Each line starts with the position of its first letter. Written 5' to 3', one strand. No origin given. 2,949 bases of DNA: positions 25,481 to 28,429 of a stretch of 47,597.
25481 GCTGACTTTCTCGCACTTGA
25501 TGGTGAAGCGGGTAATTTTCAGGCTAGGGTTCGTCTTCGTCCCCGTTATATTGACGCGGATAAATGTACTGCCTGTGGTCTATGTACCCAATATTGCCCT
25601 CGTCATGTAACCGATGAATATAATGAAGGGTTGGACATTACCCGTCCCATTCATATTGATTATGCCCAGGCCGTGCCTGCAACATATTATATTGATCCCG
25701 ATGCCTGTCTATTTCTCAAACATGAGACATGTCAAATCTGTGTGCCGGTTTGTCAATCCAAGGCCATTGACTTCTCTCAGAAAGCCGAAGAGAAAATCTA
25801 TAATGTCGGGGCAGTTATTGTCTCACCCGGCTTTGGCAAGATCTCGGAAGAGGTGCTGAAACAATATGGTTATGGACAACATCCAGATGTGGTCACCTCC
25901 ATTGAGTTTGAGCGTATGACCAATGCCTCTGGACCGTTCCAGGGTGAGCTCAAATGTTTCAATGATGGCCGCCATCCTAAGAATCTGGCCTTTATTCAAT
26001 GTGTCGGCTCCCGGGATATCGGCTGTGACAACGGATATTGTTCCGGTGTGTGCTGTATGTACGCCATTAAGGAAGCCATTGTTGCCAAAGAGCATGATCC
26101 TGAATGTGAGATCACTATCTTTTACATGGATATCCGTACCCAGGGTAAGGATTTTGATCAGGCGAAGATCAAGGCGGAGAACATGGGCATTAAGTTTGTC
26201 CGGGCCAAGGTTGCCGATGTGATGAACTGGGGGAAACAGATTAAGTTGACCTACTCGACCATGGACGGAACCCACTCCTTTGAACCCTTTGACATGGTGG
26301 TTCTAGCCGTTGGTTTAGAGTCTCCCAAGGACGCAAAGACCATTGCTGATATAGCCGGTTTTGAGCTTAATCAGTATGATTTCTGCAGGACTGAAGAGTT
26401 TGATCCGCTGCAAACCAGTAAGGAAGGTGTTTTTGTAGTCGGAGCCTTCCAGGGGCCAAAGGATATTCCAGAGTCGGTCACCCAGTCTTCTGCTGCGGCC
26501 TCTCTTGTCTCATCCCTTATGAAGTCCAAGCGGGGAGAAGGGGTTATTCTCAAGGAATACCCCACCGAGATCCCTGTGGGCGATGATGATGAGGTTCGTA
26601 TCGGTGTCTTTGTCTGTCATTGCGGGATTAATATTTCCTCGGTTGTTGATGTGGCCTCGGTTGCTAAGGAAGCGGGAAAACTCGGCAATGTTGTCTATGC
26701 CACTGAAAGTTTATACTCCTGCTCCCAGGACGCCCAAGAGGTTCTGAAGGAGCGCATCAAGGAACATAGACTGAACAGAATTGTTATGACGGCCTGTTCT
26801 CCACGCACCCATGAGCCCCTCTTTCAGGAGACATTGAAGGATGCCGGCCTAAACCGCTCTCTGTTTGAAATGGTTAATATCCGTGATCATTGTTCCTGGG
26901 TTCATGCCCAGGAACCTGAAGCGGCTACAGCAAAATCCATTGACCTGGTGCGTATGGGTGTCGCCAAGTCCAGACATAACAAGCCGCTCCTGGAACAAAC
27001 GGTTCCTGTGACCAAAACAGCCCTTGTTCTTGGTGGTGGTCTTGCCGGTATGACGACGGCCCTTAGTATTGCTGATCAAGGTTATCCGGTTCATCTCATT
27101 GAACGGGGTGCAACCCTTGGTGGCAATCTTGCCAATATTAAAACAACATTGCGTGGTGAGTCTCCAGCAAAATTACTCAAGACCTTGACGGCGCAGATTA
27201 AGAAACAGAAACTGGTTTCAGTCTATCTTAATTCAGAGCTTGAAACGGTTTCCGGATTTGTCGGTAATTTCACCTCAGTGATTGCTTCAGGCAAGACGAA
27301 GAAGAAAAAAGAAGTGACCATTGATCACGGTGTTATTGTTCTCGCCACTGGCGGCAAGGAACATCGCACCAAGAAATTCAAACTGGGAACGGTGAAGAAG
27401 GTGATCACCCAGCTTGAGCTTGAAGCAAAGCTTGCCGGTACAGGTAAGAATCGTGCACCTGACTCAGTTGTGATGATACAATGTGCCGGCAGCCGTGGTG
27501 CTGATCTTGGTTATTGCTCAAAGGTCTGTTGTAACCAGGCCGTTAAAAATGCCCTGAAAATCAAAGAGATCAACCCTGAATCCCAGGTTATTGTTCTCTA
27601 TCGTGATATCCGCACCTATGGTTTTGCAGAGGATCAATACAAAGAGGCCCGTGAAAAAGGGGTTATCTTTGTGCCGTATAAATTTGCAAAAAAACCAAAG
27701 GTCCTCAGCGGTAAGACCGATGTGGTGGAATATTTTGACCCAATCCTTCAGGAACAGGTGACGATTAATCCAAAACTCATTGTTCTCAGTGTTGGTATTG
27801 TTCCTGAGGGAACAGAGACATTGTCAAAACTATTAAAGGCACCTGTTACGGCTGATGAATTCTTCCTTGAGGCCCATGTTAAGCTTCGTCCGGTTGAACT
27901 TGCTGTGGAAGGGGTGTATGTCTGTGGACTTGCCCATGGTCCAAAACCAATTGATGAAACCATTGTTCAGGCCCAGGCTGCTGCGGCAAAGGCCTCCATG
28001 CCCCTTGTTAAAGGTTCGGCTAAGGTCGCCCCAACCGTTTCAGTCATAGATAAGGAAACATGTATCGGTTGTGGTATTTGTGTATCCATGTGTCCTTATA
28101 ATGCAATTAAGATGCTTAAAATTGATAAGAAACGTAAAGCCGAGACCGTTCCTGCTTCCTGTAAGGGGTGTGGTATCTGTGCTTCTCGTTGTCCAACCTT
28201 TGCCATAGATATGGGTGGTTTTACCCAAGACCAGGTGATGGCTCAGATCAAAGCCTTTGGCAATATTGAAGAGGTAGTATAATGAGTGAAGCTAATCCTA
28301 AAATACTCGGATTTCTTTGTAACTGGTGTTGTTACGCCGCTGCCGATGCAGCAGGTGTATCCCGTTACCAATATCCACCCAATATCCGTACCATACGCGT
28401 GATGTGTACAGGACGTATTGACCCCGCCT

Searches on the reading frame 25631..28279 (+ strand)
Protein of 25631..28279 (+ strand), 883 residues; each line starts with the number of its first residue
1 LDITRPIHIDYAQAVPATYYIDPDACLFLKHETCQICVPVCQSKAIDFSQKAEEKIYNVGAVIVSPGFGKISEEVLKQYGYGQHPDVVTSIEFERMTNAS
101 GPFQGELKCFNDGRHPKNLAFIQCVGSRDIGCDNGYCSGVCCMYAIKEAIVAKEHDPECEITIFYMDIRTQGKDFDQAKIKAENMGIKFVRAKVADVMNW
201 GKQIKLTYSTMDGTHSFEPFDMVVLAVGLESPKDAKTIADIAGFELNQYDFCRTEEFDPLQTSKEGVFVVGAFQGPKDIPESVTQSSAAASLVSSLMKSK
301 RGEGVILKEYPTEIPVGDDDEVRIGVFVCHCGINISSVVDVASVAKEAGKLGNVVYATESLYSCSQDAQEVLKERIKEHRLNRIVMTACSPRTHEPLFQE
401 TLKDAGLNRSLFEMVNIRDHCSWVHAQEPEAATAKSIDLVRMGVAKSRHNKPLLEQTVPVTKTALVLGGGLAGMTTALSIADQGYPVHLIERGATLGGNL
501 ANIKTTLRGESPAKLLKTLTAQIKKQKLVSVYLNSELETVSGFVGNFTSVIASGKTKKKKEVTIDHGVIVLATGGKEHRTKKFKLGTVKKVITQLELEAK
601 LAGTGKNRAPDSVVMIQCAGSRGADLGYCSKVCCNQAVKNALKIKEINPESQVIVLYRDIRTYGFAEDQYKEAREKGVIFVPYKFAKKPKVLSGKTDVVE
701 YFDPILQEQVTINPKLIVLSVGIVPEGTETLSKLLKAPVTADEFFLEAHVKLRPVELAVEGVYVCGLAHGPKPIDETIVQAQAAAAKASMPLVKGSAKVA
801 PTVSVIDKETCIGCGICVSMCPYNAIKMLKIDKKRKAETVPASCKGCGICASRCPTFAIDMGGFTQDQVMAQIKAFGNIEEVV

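Call 7: search_protein_families(library=pfam, proteins=[window:25631-28279:+], max_evalue=0.00001)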
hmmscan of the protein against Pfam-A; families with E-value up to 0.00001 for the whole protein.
window:25631-28279:+ (883 aa): 10 families
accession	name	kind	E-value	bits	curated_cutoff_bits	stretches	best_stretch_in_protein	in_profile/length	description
PF07992.20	Pyr_redox_2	-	6.2e-16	59.1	26.1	1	465-767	4-275/291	Pyridine nucleotide-disulphide oxidoreductase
PF14697.11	Fer4_21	-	5.5e-12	46.1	35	1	805-861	2-59/59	4Fe-4S dicluster domain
PF00037.32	Fer4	-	1.3e-10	41.1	21.1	1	805-827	2-24/24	4Fe-4S binding domain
PF12838.12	Fer4_7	-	1.4e-10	41.9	27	1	810-857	1-51/52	4Fe-4S dicluster domain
PF13484.11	Fer4_16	-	5.7e-08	33.9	30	0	811-832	2-25/66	4Fe-4S double cluster binding domain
PF13450.12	NAD_binding_8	-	1.1e-07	32.4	21.9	1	466-505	1-40/68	NAD(P)-binding Rossmann-like domain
PF13237.11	Fer4_10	-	1.1e-07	32.1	25.5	1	805-855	3-53/53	4Fe-4S dicluster domain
PF13187.11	Fer4_9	-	9.7e-07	29.2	27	1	811-858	2-51/52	4Fe-4S dicluster domain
PF01266.30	DAO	-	1.1e-06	28.9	27.9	0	465-498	3-37/353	FAD dependent oxidoreductase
PF00890.30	FAD_binding_2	-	3.3e-06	27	20.4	0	464-501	2-39/414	FAD binding domain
